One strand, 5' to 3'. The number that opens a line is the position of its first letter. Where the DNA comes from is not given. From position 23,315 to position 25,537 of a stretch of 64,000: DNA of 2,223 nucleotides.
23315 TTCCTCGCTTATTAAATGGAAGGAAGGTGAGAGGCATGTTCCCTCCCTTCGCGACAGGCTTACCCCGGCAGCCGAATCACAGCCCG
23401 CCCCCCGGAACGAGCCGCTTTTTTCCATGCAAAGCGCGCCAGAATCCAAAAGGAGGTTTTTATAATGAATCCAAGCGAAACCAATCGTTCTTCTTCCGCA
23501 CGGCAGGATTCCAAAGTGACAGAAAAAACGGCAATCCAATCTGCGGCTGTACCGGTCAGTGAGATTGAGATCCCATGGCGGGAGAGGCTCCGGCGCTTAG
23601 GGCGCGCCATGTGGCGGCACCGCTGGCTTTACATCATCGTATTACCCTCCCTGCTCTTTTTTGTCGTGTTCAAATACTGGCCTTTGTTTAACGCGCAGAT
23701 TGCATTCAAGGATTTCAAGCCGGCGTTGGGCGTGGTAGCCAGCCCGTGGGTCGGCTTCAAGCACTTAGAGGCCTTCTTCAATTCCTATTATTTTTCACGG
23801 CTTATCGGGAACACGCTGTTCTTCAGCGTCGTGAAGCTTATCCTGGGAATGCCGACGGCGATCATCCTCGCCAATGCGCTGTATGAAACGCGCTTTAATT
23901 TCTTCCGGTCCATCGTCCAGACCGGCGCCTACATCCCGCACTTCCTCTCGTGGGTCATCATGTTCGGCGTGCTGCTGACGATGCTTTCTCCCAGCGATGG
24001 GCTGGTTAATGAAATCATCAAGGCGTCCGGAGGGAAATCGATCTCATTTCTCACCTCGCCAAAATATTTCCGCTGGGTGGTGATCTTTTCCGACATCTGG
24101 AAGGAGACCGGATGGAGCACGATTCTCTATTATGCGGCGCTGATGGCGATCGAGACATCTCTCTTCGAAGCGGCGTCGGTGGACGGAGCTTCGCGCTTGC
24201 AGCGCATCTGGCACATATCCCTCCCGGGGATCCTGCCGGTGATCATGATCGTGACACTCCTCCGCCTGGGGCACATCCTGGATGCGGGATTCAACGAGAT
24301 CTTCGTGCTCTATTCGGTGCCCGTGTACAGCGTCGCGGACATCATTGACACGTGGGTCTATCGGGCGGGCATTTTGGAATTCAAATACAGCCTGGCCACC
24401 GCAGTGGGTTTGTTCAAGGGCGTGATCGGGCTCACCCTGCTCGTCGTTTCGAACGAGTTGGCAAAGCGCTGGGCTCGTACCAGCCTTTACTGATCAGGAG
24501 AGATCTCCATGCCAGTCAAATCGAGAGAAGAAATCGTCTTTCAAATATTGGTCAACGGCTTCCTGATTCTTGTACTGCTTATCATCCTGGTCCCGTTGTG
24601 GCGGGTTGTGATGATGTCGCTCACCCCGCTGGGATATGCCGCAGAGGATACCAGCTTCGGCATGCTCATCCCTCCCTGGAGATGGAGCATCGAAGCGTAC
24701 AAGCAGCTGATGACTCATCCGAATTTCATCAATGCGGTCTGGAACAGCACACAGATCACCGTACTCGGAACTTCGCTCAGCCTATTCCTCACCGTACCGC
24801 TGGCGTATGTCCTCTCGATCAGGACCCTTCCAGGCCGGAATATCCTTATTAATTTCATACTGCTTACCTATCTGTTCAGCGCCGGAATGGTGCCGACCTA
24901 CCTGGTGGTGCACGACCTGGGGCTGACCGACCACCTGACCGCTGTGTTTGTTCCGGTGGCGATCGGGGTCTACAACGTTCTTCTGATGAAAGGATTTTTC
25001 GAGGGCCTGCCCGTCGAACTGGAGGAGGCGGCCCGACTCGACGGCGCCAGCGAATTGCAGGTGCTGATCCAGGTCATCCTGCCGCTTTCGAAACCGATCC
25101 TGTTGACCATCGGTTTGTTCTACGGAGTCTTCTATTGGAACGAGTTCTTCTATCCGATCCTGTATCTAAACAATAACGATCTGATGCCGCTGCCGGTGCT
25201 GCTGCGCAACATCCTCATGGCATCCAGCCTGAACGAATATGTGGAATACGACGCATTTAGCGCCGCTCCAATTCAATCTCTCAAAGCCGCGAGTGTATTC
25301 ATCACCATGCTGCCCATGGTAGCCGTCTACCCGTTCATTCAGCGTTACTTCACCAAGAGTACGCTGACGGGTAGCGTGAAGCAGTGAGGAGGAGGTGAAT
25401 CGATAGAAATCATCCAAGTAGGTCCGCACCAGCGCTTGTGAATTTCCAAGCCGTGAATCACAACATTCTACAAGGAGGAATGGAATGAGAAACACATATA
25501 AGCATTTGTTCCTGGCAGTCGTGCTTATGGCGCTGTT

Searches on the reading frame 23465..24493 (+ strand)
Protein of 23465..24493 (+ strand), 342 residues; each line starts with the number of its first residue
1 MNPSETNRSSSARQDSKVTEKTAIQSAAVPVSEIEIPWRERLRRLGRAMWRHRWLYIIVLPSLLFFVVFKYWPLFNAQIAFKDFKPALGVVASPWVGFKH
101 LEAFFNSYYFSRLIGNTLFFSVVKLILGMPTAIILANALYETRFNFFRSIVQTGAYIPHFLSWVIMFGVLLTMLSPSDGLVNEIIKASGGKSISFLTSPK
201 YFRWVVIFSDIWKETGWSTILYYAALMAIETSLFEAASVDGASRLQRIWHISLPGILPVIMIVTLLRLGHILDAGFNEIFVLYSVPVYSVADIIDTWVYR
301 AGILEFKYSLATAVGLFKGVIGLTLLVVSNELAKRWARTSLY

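Call 16: search_protein_families(library=pfam, proteins=[window:23465-24493:+])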
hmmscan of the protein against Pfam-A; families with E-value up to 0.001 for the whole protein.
window:23465-24493:+ (342 aa): 1 family
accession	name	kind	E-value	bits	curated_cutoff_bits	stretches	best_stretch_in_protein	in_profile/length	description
PF00528.27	BPD_transp_1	-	2.2e-15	57.3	26.4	1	128-275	1-125/184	Binding-protein-dependent transport system inner membrane component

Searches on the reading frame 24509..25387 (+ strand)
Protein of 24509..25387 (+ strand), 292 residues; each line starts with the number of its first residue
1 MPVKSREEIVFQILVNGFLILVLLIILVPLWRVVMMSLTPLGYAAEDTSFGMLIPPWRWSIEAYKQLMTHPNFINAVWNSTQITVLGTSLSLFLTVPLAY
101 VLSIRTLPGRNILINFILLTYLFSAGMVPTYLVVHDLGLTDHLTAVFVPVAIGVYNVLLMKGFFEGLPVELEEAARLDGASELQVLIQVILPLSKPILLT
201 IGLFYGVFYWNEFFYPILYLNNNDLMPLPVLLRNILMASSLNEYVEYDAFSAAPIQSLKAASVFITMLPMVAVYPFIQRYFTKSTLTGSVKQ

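Call 16: search_protein_families(library=pfam, proteins=[window:24509-25387:+])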
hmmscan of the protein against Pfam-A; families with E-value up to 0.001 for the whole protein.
window:24509-25387:+ (292 aa): 1 family
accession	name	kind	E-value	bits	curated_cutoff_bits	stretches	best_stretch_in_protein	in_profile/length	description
PF00528.27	BPD_transp_1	-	3.1e-09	37.2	26.4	1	115-283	35-180/184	Binding-protein-dependent transport system inner membrane component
